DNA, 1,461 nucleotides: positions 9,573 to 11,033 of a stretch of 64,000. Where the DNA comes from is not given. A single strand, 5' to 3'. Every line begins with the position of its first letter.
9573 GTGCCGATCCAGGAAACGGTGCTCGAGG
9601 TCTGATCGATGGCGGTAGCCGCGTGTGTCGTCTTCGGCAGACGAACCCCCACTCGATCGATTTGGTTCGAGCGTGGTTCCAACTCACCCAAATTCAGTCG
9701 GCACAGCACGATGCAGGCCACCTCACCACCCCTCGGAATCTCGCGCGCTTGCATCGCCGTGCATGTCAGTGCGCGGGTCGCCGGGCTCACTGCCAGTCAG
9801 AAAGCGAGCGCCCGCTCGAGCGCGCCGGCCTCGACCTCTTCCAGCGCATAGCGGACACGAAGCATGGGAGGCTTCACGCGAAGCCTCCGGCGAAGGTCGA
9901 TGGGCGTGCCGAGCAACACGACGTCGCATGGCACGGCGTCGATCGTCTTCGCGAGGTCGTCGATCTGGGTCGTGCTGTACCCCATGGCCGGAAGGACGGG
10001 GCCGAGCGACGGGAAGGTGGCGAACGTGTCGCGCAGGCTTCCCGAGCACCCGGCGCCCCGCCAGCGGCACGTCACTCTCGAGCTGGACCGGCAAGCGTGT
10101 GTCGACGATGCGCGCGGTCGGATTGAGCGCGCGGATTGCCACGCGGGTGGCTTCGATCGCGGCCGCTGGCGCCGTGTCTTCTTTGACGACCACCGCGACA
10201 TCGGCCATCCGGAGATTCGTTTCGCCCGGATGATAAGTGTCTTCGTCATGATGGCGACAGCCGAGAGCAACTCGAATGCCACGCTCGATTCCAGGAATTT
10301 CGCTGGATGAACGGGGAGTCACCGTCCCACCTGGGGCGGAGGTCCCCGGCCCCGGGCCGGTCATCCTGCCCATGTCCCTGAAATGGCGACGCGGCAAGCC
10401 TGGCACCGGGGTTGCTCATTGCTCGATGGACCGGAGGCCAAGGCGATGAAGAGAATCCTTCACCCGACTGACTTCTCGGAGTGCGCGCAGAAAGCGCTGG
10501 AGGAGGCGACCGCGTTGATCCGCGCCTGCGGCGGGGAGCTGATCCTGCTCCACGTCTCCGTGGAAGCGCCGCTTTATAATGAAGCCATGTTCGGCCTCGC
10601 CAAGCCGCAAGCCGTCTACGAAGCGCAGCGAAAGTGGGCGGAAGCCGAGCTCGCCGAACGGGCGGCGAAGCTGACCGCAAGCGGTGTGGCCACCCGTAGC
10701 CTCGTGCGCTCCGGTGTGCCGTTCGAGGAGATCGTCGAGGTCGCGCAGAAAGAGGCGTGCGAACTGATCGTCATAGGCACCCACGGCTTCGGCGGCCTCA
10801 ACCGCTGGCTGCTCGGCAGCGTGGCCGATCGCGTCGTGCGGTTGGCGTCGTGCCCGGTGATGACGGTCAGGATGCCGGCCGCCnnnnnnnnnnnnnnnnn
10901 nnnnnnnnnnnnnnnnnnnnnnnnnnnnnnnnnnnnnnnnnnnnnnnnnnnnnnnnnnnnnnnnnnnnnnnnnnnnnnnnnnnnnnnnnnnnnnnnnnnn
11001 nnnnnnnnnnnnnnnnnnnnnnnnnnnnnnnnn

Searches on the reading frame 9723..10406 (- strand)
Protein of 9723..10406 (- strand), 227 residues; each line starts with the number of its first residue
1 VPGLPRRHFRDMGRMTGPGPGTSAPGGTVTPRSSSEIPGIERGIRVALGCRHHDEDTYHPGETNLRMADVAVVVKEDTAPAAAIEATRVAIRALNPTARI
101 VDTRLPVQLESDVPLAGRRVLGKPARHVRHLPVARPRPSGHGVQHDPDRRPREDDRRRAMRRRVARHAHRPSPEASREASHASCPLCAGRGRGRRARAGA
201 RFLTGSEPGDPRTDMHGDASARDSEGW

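Call 10: search_protein_families(library=pfam, proteins=[window:9723-10406:-], max_evalue=0.01)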
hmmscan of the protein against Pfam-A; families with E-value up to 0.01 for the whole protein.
window:9723-10406:- (227 aa): 0 families

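Call 11: search_protein_families(library=padloc, proteins=[window:9723-10406:-], max_evalue=0.01)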
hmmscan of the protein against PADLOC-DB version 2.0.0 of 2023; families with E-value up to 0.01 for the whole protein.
window:9723-10406:- (227 aa): 0 families

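Call 56: search_protein_families(library=pfam, proteins=[window:9723-10406:-], max_evalue=1)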
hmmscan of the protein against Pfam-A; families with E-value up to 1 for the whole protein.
window:9723-10406:- (227 aa): 2 families
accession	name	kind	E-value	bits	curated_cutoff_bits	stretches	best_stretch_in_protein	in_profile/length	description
PF02402.22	Lysis_col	-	0.058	13.7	27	1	26-40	32-46/49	Lysis protein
PF02492.25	cobW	-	0.25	11.4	20.7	1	53-101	130-179/180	CobW/HypB/UreG, nucleotide-binding domain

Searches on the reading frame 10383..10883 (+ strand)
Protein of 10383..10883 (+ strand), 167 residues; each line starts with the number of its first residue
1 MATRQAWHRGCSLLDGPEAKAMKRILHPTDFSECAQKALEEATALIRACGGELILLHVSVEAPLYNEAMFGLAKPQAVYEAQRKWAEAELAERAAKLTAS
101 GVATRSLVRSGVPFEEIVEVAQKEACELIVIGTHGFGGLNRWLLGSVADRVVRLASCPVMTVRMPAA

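Call 10: search_protein_families(library=pfam, proteins=[window:10383-10883:+], max_evalue=0.01)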
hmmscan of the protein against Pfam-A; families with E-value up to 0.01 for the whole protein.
window:10383-10883:+ (167 aa): 1 family
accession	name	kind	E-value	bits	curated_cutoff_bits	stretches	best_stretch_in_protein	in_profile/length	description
PF00582.32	Usp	-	5.2e-36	124.7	24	1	22-163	1-141/141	Universal stress protein family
